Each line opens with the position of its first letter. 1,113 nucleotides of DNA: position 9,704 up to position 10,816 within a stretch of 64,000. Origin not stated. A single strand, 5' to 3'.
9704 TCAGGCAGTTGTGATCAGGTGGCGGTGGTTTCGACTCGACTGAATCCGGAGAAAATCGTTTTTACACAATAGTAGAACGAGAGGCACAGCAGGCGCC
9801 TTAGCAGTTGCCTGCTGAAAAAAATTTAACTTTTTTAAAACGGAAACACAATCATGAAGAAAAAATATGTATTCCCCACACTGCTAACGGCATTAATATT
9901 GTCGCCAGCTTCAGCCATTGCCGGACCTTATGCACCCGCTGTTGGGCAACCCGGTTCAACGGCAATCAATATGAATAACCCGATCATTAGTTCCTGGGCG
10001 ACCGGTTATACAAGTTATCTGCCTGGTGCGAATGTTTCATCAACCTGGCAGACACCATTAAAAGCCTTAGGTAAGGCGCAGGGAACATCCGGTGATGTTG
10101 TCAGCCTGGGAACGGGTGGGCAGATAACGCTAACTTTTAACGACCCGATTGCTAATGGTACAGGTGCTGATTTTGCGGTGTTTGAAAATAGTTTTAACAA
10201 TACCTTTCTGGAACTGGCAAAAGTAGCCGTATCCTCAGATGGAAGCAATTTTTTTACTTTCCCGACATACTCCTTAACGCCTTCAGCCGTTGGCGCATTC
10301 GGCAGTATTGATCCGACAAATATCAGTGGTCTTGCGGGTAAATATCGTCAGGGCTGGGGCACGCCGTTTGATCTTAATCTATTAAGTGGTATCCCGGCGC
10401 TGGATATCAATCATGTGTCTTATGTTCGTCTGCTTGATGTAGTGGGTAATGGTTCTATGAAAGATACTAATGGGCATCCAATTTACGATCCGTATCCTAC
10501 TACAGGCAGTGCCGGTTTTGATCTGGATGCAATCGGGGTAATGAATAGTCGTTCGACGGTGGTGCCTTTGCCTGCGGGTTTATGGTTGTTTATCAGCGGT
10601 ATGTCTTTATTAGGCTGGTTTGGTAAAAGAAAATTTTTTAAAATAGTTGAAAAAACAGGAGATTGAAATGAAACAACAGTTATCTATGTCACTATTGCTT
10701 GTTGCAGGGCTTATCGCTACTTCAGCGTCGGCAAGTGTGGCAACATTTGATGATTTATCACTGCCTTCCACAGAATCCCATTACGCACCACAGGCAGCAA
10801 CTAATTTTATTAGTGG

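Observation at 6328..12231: B12-riboswitch operon pairs a TonB receptor with a beta-propeller lipoprotein and two PEP-CTERM-sorted proteins, then a PduO-type adenosyltransferase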

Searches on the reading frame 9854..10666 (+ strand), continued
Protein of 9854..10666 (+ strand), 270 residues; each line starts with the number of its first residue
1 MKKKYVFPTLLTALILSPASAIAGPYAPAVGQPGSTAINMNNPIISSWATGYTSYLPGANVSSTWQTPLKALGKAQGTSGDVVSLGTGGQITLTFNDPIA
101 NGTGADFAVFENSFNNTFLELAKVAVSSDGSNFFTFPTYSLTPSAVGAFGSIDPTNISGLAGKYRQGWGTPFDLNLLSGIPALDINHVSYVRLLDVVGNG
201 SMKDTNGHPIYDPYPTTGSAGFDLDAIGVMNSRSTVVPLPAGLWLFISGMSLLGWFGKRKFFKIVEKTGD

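Call 48: find_related_loci(query=A2, collection=genome_contigs, flank=8000)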
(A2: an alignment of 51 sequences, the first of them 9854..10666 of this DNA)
Query A2 (270 aa) in genome_contigs; peptide patterns used: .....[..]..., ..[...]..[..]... (x = any residue, [..] = any of these).
600 stretches matched a pattern (row limit reached: there are more); 585 encode a relative of the query (tblastn E <= 1e-3); the best 80 are kept; 80 distinct loci.
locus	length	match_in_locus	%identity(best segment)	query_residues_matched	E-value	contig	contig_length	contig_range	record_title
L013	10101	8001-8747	77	1-252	2e-124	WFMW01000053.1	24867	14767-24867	MAG: Gammaproteobacteria bacterium isolate S010_25 k151_40762, whole genome shotgun sequence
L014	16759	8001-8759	60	10-260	9e-92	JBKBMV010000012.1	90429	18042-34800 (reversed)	MAG: Aquabacterium sp. isolate 21I_052.bin.45 NODE_203_length_90429_cov_80.704544, whole genome shotgun sequence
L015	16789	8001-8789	57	4-260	6e-91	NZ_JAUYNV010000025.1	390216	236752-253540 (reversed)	MAG: Methyloversatilis sp. isolate C4_concoct.bin.34 C4_k141_199359, whole genome shotgun sequence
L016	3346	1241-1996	61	9-253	8e-92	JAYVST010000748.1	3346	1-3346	MAG: Burkholderiales bacterium isolate GL74_DN_concoct_94 GL74_DN_concoct_94_747, whole genome shotgun sequence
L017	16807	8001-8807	57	1-260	1e-90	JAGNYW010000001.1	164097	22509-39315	MAG: Methyloversatilis sp. isolate Go_SlAct_bin_233 Go_SlAct_166_length_164097_cov_29.445027, whole genome shotgun seque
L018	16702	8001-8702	63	25-254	3e-90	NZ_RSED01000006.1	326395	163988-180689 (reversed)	Aquabacterium soli strain SJQ9 Scaffold6, whole genome shotgun sequence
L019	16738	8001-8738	60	21-260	7e-90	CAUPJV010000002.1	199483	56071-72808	MAG: uncultured Aquabacterium sp. isolate m10-metabat.9 genome assembly, contig: m10-c15, whole genome shotgun sequence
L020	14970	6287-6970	62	32-260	3e-88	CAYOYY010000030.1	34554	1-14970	MAG TPA_asm: uncultured Desulfobacula sp. isolate binchicken_co67_36 genome assembly, contig: NODE_1147_length_34554_cov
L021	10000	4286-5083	54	1-260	1e-86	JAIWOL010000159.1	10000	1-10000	MAG: Thiobacillus sp. isolate W96 contig-93_2160.0, whole genome shotgun sequence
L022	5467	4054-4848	55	9-265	7e-86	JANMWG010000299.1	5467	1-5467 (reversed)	MAG: Betaproteobacteria bacterium isolate OTE_88_metabat_364 OTE_88_k141_4337973, whole genome shotgun sequence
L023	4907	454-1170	59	15-253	4e-85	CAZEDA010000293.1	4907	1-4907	MAG TPA_asm: uncultured Rhodocyclaceae bacterium isolate binchicken_co214_147 genome assembly, contig: NODE_24551_length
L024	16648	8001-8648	63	23-237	4e-84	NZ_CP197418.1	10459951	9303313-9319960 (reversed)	Novipirellula sp. SH528 chromosome, complete genome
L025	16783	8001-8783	56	4-253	2e-84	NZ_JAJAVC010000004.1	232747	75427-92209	Methylobacillus arboreus strain VKM B-2590 platanus_K_21_77_4, whole genome shotgun sequence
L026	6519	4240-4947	57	10-240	1e-83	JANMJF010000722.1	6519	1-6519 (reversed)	MAG: Pseudomonadota bacterium isolate OTE_64_metabat_465 OTE_64_k141_3423205, whole genome shotgun sequence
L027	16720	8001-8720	59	3-246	1e-83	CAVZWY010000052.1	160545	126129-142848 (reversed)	MAG: uncultured Planctomycetaceae bacterium isolate MFD02416.bin.2.64 genome assembly, contig: contig_99853, whole genom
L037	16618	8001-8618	62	32-231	4e-79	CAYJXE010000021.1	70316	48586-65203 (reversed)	MAG TPA_asm: uncultured Aquabacterium sp. isolate ERP125453_co1_487 genome assembly, contig: NODE_228_length_70316_cov_1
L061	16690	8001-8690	52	5-231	3e-72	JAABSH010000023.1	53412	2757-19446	MAG: Desulfobacteraceae bacterium isolate S10.Bin129 NODE_23_length_53412_cov_9.4005, whole genome shotgun sequence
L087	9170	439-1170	50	7-232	3e-62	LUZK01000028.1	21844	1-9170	MAG: Bacteroidales bacterium Bact_19 Bact_19_contig_2235, whole genome shotgun sequence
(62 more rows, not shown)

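Call 95: search_protein_families(library=ncbifam, proteins=[window:9854-10666:+, L037:7899-9491:+, L087:421-2133:+, L061:8001-8690:+], max_evalue=1)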
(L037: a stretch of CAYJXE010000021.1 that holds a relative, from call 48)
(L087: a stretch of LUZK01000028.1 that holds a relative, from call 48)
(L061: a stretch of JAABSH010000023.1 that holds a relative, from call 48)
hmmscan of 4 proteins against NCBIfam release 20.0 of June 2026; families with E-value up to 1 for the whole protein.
window:9854-10666:+ (270 aa): 2 families
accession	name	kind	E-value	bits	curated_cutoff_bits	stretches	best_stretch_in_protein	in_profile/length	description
NF033170.0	lipo_LIC13355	subfamily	0.00048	19.4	120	1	80-144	88-161/273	LIC_13355 family lipoprotein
TIGR03370.1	VPLPA-CTERM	domain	0.0045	17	25.35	1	237-250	1-14/25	VPLPA-CTERM sorting domain-containing protein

L037:7899-9491:+ (530 aa): 17 families
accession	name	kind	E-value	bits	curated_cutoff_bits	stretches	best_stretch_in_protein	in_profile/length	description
NF038120.1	PEP_CTERM_QFxxD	subfamily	7.9e-17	61.8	80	2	479-522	172-215/215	NF038120 family PEP-CTERM protein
NF038129.1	PEP_NF038129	equivalog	1.9e-13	50.7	65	2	238-267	165-194/194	NF038129 family PEP-CTERM protein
NF038126.1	PEP_CTERM_FxDxF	subfamily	2.4e-11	44.2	50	2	237-267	135-165/165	FxDxF family PEP-CTERM protein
NF038124.1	PEP_CTERM_TLD_A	exception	1.7e-10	40.9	100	2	229-267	196-234/235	PEP_CTERM-anchored TLD domain-containing protein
NF038119.1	PEP_CTERM_MHFG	equivalog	3.9e-10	40.5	100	2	239-267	231-259/260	MHFG family PEP-CTERM protein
NF038125.1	PEP_CTERM_THxN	subfamily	3.6e-09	36.6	85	2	239-267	217-246/246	THxN family PEP-CTERM protein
NF038118.1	PEP_CTERM_CCXG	equivalog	7.4e-09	35.6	90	2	242-267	174-199/199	CCXG family PEP-CTERM protein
TIGR02595.1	PEP_CTERM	domain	1e-07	32.2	16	2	244-267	1-23/24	PEP-CTERM sorting domain-containing protein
NF033554.9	floc_PepA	equivalog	1.2e-07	31.8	80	1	149-267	160-260/261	flocculation-associated PEP-CTERM protein PepA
NF041927.1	Xrt_dep_XDP1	equivalog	4.9e-07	30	125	2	242-267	217-242/242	exosortase-dependent surface protein XDP1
NF041538.1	PEP_EDSA_1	subfamily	8.2e-07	29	100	2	244-267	284-307/307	EDSAP-1 family PEP-CTERM protein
NF033947.0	PEP-cistern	hypoth_equivalog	3.2e-06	27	60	1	242-266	171-195/195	cistern family PEP-CTERM protein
NF035944.1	PEPxxWA-CTERM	domain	7.2e-06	25.8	35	1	244-266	1-23/24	PEPxxWA-CTERM sorting domain-containing protein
NF033170.0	lipo_LIC13355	subfamily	0.0011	18.2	120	1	85-146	90-160/273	LIC_13355 family lipoprotein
TIGR03901.2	MYXO-CTERM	domain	0.0042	17.4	20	1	246-267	13-33/34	MYXO-CTERM sorting domain-containing protein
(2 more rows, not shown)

L087:421-2133:+ (570 aa): 5 families
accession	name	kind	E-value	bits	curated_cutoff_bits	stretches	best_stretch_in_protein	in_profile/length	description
NF038113.1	T9SSA_dep_M36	equivalog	9.9e-11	40.5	885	1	484-569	779-868/869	T9SS-dependent M36 family metallopeptidase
TIGR04183.1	Por_Secre_tail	domain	1.2e-09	38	23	1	501-570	2-72/72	T9SS type A sorting domain-containing protein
NF052644.1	T9SS_DNase_Rie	equivalog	0.0017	17.7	260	1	511-570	194-251/251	T9SS-dependent surface endonuclease, AS87_RS02955 family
NF005143.0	PRK06596.1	subfamily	0.27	10.7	241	1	431-459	114-142/285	RNA polymerase factor sigma-32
TIGR03970.1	mycofact_MftG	equivalog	0.36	9.7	387.45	1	269-305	78-116/487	mycofactocin dehydrogenase MftG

L061:8001-8690:+ (230 aa): 1 family
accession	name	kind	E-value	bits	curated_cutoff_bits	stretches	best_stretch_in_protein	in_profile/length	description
NF033170.0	lipo_LIC13355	subfamily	0.00039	19.7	120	1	75-142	89-165/273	LIC_13355 family lipoprotein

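Call 101: search_protein_representatives(alignment_id=A2)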
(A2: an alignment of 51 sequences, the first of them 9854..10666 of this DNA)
Query: 51 sequences, 261 profile positions. Proteins with E-value up to 0.001 (for the whole library): 3491; up to 1e-10: 2049; up to 1e-30: 1297. The best 150 are listed.
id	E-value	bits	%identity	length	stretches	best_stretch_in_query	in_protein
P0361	2.2e-171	583.9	-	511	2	10-231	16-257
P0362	1.6e-119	413.9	-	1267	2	19-240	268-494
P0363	1.2e-116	404.6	-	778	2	36-237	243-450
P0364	1.4e-116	404.3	-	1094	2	38-232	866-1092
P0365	2.5e-110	383.8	-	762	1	9-234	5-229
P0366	7.0e-110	382.3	-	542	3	43-259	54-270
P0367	1.8e-108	377.7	-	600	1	9-240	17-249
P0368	2.2e-108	377.4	-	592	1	8-239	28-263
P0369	1.3e-107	374.9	-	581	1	8-236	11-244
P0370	7.3e-107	372.5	-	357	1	7-258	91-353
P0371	9.0e-107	372.1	-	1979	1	21-236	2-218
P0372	1.0e-106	372.0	-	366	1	9-237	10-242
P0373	1.3e-105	368.4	-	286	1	12-239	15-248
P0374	1.2e-104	365.1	-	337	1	4-231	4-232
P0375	7.6e-104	362.6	-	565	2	9-235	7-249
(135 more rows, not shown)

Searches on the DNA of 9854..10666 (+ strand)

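Call 45: search_rna_families(sources=[L005, L007, L003], threshold=gathering)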
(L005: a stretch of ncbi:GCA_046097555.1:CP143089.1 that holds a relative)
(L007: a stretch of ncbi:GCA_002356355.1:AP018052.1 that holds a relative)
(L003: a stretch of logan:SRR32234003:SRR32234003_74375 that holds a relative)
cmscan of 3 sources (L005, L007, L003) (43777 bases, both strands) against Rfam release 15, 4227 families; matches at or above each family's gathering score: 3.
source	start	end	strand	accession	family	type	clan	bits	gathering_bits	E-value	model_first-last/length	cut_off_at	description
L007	6541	6746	+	RF00174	Cobalamin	Cis-reg; riboswitch;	CL00101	114.9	31.5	3.1e-28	1-189/189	no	Cobalamin riboswitch aptamer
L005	6600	6808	+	RF00174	Cobalamin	Cis-reg; riboswitch;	CL00101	99.4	31.5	8.4e-24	1-189/189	no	Cobalamin riboswitch aptamer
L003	1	167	+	RF00174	Cobalamin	Cis-reg; riboswitch;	CL00101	47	31.5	8.4e-09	69-189/189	5'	Cobalamin riboswitch aptamer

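Call 57: search_rna_families(sources=[L015, L057, L061, L055, L074, L070, L072, L013], threshold=gathering)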
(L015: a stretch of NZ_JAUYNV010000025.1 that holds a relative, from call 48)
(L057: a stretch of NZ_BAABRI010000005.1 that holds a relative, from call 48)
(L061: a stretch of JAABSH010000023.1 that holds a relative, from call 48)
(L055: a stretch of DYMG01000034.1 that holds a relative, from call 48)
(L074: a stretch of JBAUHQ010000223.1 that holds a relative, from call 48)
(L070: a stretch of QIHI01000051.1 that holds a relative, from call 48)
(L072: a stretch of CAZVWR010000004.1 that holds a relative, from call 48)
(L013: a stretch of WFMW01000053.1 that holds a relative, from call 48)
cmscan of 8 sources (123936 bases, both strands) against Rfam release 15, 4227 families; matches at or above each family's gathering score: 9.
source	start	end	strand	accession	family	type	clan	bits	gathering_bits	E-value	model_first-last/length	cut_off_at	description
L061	4753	4934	+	RF00174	Cobalamin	Cis-reg; riboswitch;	CL00101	124.9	31.5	1.2e-30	1-189/189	no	Cobalamin riboswitch aptamer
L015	7639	7856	+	RF00174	Cobalamin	Cis-reg; riboswitch;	CL00101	110.7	31.5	1.4e-26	1-189/189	no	Cobalamin riboswitch aptamer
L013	4285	4521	+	RF00174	Cobalamin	Cis-reg; riboswitch;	CL00101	100.8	31.5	9.2e-24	1-189/189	no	Cobalamin riboswitch aptamer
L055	3020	3199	+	RF00174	Cobalamin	Cis-reg; riboswitch;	CL00101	68.1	31.5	2.1e-14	1-189/189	no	Cobalamin riboswitch aptamer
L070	15131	15204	+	RF00005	tRNA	Gene; tRNA;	CL00001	64.9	29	1.5e-11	1-71/71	no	tRNA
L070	4833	4977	+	RF01482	AdoCbl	Cis-reg; riboswitch;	CL00101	60.8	50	2e-08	1-149/149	no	AdoCbl (Cobalamin/B12) riboswitch aptamer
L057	4800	4922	+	RF00174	Cobalamin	Cis-reg; riboswitch;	CL00101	60.2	31.5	4e-12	47-167/189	no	Cobalamin riboswitch aptamer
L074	6608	6861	+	RF00174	Cobalamin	Cis-reg; riboswitch;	CL00101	59.4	31.5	6.7e-12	1-189/189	no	Cobalamin riboswitch aptamer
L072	4210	4323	+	RF00174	Cobalamin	Cis-reg; riboswitch;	CL00101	38.7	31.5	5.7e-06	1-189/189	no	Cobalamin riboswitch aptamer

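Call 59: search_rna_families(sources=[L064, L073, L077, L080, L081, L085, L050, L075], threshold=gathering)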
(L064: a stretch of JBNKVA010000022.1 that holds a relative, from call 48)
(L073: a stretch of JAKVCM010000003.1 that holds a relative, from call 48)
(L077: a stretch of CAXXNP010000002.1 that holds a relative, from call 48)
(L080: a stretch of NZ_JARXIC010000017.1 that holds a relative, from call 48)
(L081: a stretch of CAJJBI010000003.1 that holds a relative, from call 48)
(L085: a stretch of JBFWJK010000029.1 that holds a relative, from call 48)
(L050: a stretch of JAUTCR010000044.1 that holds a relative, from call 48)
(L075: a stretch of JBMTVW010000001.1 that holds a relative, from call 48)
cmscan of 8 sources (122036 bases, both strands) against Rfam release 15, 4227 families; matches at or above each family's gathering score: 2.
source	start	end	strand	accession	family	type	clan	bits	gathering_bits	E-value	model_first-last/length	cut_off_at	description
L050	5022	5144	+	RF00174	Cobalamin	Cis-reg; riboswitch;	CL00101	65.1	31.5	1.5e-13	47-167/189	no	Cobalamin riboswitch aptamer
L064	4916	5053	+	RF01482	AdoCbl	Cis-reg; riboswitch;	CL00101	61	50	1.9e-08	1-149/149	no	AdoCbl (Cobalamin/B12) riboswitch aptamer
